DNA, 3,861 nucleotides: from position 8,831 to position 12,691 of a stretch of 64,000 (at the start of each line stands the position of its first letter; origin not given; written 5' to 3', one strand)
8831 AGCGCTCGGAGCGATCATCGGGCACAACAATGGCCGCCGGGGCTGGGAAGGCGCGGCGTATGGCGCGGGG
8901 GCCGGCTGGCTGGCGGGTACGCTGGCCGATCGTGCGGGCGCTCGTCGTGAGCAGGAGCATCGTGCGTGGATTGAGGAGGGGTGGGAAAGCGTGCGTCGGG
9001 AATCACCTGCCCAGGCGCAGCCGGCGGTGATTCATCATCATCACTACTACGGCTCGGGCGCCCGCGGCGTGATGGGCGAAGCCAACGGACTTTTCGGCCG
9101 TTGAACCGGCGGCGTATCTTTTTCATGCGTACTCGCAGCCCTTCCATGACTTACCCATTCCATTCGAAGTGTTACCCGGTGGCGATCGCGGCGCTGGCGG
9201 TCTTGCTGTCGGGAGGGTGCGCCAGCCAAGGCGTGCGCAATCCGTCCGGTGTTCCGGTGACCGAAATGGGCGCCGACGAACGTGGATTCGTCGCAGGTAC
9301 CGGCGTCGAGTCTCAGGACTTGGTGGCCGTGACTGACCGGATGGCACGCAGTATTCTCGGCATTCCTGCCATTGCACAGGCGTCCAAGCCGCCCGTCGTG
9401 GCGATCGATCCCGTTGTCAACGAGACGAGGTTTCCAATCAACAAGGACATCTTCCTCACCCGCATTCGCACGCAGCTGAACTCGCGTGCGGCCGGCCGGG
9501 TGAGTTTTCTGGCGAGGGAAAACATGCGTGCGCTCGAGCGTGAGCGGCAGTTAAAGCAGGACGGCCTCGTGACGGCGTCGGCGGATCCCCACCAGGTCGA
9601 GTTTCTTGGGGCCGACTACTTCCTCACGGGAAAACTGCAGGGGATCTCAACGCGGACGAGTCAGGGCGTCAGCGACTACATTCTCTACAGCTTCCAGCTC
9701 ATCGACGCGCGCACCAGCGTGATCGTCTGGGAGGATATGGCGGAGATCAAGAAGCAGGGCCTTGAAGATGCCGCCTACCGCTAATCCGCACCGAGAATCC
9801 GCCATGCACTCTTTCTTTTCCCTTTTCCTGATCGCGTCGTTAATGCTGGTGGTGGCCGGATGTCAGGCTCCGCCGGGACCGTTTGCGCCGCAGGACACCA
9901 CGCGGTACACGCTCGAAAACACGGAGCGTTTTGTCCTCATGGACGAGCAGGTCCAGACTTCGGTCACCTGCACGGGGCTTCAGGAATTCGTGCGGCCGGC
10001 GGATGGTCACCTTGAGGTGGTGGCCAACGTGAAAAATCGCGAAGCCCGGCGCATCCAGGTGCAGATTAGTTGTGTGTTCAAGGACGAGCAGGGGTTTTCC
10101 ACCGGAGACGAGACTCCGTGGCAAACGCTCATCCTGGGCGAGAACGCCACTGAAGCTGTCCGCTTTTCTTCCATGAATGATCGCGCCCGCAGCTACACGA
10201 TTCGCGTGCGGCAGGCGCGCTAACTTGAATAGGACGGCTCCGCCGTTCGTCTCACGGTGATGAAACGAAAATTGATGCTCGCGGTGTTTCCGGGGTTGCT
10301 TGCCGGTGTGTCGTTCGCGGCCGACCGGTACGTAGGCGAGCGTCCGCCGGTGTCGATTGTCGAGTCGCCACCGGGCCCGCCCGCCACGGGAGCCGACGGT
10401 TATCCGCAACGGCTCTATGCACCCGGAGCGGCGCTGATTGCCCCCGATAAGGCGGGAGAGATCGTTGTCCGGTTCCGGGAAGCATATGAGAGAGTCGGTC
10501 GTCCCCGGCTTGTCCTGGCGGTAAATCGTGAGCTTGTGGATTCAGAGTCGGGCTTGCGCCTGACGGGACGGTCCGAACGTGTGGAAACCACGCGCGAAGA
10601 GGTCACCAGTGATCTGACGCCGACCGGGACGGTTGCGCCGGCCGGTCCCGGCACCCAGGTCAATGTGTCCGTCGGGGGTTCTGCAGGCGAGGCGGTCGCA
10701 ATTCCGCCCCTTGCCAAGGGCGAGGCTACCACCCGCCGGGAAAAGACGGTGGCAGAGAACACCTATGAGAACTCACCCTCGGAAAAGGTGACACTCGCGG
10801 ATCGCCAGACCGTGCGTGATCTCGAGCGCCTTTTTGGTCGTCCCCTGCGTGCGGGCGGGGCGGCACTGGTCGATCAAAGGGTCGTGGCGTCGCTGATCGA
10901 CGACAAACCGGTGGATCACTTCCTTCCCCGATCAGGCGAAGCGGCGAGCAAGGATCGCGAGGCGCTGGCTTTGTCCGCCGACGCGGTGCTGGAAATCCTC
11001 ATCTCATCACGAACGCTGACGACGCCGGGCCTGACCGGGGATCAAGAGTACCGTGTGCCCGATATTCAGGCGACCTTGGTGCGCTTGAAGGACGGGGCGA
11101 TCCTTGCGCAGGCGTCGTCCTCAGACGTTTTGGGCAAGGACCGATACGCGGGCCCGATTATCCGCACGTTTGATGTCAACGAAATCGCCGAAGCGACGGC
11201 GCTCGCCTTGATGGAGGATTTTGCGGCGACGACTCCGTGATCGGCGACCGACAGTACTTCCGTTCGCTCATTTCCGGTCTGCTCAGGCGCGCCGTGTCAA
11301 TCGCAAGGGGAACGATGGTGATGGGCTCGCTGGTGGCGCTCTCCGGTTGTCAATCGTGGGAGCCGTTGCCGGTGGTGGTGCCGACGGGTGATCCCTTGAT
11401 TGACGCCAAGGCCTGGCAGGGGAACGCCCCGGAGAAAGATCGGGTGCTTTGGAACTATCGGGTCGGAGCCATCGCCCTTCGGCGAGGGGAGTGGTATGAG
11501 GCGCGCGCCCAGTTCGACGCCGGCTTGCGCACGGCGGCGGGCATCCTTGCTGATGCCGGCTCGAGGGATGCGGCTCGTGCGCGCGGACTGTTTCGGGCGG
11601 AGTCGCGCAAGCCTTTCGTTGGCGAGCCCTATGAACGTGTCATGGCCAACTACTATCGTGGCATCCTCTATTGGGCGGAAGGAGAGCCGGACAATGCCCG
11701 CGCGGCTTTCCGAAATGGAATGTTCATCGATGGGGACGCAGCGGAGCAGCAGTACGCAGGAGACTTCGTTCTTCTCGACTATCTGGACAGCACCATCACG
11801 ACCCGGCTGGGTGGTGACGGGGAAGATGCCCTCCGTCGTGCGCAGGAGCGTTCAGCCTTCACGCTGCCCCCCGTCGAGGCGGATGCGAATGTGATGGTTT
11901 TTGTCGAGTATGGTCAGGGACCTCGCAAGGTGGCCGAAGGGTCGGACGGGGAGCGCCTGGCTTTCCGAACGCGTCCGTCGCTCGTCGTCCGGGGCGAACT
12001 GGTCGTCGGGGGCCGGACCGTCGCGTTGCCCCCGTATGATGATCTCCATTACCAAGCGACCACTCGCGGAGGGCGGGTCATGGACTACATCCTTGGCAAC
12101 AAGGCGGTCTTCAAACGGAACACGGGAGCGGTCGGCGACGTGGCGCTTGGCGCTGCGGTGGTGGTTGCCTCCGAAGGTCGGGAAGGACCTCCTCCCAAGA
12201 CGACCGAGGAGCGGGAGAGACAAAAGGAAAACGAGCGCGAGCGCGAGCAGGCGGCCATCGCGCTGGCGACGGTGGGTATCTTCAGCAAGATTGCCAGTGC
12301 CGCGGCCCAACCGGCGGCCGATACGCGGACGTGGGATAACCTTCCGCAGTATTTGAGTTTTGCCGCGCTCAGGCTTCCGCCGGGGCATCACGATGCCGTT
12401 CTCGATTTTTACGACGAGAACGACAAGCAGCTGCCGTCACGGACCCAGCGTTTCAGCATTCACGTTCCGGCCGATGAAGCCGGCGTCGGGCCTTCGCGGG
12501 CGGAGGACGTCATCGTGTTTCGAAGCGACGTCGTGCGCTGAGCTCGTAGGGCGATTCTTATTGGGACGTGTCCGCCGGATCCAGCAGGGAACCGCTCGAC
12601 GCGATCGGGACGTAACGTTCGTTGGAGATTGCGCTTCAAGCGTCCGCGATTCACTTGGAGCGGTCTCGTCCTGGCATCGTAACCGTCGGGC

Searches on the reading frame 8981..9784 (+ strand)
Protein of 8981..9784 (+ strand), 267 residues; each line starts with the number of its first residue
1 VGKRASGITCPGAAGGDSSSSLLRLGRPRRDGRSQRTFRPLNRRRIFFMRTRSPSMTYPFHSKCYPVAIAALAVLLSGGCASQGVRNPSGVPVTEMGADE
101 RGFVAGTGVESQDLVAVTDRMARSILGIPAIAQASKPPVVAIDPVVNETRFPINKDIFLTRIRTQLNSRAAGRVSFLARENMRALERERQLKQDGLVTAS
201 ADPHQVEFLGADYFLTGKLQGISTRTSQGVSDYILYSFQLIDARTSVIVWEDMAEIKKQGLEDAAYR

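Call 33: search_protein_families(library=pfam, proteins=[window:8981-9784:+], max_evalue=0.001)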
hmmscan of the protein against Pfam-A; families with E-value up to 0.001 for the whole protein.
window:8981-9784:+ (267 aa): 1 family
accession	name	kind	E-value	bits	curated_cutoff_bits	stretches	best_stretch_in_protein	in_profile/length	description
PF13036.11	LpoB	-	3.5e-22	79.3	22.3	1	113-256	1-147/147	Peptidoglycan-synthase activator LpoB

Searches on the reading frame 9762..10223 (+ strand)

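Call 33: search_protein_families(library=pfam, proteins=[window:9762-10223:+], max_evalue=0.001)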
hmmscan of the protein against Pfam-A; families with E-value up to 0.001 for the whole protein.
window:9762-10223:+ (153 aa): 1 family
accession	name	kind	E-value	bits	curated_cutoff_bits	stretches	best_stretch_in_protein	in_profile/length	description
PF07233.18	DUF1425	-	1.9e-09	37.7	28.3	1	62-151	8-96/96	Protein of unknown function (DUF1425)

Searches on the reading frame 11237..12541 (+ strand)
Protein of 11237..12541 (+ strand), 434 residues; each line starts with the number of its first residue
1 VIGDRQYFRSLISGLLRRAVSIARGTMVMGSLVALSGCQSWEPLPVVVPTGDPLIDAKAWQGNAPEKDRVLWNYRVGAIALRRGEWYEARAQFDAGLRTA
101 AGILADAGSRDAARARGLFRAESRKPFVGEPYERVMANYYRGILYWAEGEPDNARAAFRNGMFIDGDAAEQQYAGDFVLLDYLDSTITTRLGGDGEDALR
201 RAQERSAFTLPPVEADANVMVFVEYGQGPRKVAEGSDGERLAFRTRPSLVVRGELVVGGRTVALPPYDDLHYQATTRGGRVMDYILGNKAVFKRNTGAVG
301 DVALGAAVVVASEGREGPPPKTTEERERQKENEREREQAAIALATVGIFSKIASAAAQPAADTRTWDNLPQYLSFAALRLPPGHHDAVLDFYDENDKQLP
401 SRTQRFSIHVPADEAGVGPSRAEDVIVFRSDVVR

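Call 33: search_protein_families(library=pfam, proteins=[window:11237-12541:+], max_evalue=0.001)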
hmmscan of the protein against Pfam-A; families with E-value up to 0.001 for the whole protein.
window:11237-12541:+ (434 aa): 1 family
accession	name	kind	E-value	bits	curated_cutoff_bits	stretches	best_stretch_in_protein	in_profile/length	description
PF07719.23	TPR_2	-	9.3e-05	22.7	27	0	137-160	3-26/34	Tetratricopeptide repeat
